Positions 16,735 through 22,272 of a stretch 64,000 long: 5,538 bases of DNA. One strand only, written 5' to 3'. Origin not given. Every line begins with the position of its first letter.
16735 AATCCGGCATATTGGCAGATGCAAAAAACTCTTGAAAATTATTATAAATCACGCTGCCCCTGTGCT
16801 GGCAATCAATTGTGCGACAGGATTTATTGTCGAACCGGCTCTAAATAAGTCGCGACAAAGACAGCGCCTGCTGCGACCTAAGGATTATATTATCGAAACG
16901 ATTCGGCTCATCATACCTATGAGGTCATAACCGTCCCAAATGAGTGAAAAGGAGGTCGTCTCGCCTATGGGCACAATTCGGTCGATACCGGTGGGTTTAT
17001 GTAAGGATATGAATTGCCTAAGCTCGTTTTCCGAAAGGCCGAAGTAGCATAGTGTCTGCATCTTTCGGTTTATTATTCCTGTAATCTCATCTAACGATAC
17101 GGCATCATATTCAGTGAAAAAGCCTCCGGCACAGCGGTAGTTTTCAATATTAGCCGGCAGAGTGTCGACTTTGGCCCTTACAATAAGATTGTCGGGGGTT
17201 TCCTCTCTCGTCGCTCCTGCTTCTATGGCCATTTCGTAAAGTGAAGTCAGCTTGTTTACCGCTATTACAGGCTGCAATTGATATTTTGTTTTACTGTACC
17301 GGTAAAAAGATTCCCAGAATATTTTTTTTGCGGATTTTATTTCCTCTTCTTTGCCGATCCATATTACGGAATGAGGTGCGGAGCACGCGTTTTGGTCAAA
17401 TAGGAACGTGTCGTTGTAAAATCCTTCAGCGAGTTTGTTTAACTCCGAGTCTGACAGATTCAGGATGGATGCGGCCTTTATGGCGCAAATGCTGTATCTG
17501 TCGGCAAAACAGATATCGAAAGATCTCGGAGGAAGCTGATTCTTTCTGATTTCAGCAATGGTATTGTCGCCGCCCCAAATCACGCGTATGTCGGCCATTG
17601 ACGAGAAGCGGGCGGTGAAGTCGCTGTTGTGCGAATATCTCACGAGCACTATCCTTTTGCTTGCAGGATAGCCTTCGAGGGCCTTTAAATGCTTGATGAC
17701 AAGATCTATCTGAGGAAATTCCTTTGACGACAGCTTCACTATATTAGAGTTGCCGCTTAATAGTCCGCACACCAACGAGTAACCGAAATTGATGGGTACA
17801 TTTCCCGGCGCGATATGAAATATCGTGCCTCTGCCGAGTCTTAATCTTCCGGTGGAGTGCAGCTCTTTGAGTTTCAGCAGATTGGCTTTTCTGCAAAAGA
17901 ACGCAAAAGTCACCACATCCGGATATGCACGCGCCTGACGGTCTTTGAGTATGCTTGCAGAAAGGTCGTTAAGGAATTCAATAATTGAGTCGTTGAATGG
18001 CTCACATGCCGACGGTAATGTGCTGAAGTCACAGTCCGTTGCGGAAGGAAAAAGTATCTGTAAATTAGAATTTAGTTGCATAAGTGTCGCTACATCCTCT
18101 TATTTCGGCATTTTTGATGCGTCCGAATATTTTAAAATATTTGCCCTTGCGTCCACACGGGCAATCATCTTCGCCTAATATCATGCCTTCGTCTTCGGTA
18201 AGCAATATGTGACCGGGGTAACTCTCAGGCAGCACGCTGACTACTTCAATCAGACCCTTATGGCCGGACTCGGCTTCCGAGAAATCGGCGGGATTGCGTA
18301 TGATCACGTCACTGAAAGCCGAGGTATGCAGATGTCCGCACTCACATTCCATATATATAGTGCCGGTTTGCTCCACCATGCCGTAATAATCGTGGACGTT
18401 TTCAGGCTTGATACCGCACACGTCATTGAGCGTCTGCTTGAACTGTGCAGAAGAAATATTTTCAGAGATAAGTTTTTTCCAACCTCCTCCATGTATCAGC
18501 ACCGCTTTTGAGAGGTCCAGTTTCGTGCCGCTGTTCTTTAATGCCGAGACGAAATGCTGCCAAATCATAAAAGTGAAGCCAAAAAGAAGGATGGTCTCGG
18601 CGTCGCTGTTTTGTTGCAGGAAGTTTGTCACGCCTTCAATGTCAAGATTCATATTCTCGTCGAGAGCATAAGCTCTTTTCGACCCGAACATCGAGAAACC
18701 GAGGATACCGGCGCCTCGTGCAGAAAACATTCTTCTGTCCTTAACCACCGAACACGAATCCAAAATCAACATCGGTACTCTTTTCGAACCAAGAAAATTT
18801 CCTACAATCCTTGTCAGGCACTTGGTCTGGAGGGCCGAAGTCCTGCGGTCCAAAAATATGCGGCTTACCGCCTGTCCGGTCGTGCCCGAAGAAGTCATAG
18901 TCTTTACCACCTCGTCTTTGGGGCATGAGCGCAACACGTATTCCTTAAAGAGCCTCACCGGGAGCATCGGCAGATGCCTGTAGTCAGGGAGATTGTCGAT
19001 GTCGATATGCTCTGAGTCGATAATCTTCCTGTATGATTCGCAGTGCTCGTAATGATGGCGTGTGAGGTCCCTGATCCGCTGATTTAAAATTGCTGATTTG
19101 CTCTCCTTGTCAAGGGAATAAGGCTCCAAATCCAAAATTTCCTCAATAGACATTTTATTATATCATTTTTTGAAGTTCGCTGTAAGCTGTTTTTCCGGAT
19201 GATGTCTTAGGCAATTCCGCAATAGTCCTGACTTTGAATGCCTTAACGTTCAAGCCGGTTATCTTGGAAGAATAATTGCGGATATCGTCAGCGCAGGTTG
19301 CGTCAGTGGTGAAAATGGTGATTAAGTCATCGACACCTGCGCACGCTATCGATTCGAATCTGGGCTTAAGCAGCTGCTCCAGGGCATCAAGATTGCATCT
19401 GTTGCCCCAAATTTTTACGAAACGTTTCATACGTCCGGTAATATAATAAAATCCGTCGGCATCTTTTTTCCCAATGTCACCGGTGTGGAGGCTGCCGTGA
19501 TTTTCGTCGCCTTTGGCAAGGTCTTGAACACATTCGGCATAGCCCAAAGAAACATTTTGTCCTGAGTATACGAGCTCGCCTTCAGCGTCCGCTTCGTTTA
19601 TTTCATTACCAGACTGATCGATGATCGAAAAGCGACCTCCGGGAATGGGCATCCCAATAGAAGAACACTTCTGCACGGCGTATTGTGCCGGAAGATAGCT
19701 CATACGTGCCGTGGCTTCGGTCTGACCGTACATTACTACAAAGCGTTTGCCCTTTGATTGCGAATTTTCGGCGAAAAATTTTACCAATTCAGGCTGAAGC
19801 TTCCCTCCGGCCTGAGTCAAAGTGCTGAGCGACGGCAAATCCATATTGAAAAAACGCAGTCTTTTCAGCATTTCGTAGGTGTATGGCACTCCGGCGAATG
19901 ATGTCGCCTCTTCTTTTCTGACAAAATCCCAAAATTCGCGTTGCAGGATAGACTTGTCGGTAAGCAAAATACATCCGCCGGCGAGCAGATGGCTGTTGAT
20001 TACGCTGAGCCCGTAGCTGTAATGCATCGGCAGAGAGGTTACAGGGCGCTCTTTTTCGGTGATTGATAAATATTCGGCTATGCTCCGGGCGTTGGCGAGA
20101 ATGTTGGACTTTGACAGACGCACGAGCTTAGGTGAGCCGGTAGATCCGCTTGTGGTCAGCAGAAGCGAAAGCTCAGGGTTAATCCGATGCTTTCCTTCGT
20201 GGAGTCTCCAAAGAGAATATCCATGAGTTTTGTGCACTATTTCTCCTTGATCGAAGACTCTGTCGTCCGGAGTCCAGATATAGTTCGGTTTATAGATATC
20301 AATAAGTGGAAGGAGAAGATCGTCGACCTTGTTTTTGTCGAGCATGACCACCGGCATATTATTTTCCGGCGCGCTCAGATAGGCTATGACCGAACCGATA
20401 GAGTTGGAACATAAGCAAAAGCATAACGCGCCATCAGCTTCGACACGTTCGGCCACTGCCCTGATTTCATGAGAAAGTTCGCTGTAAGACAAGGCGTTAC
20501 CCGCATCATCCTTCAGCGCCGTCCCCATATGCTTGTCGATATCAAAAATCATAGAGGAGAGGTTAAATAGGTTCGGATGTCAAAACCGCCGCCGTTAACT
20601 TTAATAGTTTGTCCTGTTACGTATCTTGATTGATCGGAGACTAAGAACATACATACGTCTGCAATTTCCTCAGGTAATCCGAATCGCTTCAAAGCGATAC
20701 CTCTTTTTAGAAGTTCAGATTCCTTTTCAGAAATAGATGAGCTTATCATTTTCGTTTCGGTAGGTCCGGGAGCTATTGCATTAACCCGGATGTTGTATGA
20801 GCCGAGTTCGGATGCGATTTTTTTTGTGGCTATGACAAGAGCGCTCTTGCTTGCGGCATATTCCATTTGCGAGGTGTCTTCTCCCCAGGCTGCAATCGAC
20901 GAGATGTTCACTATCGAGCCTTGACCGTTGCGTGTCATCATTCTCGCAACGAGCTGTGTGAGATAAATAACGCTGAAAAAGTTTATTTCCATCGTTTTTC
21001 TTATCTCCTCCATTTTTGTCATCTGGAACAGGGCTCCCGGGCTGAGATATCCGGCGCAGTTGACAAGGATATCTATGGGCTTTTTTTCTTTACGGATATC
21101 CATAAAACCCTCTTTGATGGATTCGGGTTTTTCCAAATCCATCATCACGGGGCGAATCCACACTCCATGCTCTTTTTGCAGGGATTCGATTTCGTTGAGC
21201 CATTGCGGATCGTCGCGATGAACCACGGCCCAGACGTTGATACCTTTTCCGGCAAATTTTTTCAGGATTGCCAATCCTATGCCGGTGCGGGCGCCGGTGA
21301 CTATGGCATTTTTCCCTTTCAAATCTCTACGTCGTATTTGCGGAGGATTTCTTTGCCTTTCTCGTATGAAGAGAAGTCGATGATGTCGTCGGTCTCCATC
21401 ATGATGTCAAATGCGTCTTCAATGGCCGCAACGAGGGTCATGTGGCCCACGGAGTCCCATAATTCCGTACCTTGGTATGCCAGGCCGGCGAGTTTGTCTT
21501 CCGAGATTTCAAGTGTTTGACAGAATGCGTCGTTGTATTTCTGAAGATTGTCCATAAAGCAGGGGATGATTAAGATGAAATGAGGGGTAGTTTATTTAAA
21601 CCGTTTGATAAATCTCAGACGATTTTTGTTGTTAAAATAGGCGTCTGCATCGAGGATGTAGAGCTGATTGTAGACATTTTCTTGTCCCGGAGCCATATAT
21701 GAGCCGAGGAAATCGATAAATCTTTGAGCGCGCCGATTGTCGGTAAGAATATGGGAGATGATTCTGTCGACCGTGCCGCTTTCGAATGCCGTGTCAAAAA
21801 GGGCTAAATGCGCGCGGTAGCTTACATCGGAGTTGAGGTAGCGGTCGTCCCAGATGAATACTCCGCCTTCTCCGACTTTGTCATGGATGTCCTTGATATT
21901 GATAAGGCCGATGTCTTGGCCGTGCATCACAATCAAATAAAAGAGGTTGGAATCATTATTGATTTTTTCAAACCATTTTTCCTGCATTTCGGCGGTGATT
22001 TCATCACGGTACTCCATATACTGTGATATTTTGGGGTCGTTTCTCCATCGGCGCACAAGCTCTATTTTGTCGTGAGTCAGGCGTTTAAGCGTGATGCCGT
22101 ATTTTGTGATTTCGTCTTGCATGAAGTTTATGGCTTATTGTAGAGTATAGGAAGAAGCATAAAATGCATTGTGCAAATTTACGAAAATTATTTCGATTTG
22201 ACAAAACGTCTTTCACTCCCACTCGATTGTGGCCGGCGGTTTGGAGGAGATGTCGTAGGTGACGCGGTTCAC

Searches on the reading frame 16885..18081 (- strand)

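Call 53: search_protein_families(library=pfam, proteins=[window:16885-18081:-], max_evalue=0.001)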
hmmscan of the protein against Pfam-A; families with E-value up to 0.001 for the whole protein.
window:16885-18081:- (398 aa): 1 family
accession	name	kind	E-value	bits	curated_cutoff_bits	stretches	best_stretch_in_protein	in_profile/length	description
PF05893.19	LuxC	-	6.8e-25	88.2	21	1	81-241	86-240/401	Acyl-CoA reductase (LuxC)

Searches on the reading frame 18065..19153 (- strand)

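Call 53: search_protein_families(library=pfam, proteins=[window:18065-19153:-], max_evalue=0.001)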
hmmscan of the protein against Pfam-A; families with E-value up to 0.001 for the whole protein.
window:18065-19153:- (362 aa): 1 family
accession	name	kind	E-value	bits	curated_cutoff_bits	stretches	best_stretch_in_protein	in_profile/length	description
PF04443.18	LuxE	-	2.1e-62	211.7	24.9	1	6-362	21-390/391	Acyl-protein synthetase, LuxE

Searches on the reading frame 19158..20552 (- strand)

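Call 53: search_protein_families(library=pfam, proteins=[window:19158-20552:-], max_evalue=0.001)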
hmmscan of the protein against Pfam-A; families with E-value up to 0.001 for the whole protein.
window:19158-20552:- (464 aa): 1 family
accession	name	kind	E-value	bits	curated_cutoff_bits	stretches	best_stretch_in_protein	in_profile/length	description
PF00501.34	AMP-binding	-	7.6e-43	147.2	29.9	1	11-338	12-383/384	AMP-binding enzyme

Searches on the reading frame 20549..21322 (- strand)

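Call 53: search_protein_families(library=pfam, proteins=[window:20549-21322:-], max_evalue=0.001)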
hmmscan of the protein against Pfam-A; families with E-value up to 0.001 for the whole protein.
window:20549-21322:- (257 aa): 4 families
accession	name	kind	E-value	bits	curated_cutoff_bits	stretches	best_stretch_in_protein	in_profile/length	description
PF13561.12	adh_short_C2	-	1.4e-56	192.2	27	1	10-245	1-234/236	Enoyl-(Acyl carrier protein) reductase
PF00106.31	adh_short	-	7.1e-48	163.1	26.6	1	4-197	1-191/195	short chain dehydrogenase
PF08659.16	KR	-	1.6e-12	48.2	22.6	1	7-161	4-155/180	KR domain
PF01370.27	Epimerase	-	6.1e-06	26.3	20.9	1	7-230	2-227/240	NAD dependent epimerase/dehydratase family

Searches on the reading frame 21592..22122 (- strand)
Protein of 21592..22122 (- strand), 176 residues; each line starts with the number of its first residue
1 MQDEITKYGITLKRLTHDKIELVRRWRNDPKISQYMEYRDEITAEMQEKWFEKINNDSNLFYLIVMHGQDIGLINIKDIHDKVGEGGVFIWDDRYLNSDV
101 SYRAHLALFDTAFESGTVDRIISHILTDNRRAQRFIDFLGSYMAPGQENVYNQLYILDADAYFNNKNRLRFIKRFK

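Call 53: search_protein_families(library=pfam, proteins=[window:21592-22122:-], max_evalue=0.001)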
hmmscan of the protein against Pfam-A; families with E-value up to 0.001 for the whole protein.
window:21592-22122:- (176 aa): 4 families
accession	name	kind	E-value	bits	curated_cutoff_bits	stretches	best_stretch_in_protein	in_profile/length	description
PF13302.13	Acetyltransf_3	-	7.5e-13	49.8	25.4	1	11-138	3-134/138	Acetyltransferase (GNAT) domain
PF13420.13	Acetyltransf_4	-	7.7e-05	23.2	24.3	1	20-151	9-144/155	Acetyltransferase (GNAT) domain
PF13523.12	Acetyltransf_8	-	0.00033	20.7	27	0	20-82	6-67/145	Acetyltransferase (GNAT) domain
PF00583.31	Acetyltransf_1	-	0.00043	21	20.7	1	24-136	5-111/116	Acetyltransferase (GNAT) family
